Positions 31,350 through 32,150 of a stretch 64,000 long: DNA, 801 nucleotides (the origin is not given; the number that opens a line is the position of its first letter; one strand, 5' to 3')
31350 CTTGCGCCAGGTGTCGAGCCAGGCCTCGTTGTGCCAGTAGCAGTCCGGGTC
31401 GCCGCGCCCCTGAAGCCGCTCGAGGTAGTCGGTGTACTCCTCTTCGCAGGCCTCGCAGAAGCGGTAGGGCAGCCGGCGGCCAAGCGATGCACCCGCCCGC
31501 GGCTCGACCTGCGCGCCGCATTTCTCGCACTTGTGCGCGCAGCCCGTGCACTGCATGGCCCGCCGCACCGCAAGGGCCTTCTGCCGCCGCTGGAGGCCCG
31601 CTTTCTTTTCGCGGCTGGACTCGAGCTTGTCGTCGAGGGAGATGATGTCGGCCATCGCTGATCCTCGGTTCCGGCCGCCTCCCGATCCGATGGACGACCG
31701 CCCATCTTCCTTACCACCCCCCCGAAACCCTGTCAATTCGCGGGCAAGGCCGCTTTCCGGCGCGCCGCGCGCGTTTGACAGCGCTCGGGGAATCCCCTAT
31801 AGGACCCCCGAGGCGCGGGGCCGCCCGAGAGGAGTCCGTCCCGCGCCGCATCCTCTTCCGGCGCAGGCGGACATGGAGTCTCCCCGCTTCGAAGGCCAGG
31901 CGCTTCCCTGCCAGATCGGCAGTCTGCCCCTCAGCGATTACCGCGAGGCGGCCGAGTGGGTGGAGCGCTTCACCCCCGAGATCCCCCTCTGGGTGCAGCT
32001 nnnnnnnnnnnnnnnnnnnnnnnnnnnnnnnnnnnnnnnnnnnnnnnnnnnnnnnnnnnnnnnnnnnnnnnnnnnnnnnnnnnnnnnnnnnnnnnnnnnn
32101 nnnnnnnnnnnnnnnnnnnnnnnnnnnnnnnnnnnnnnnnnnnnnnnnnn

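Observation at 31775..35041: MetE/UROD-fold protein in an operon with a MoxR AAA+ ATPase and a CoxE-like VWA protein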

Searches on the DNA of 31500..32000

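Call 79: search_rna_families(source=window, start=31500, end=32000, threshold=evalue, max_evalue=1)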
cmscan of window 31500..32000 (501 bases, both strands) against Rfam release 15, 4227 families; matches with E-value up to 1: 2.
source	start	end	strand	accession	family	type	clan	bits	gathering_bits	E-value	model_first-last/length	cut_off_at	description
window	31767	31857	+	RF01812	Pxr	Gene; sRNA;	-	28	80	0.0059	1-109/109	no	Pxr regulatory sRNA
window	31914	31977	-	RF01119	sR32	Gene; snRNA; snoRNA; CD-box;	-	12.9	40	0.56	1-57/57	no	Small nucleolar RNA sR32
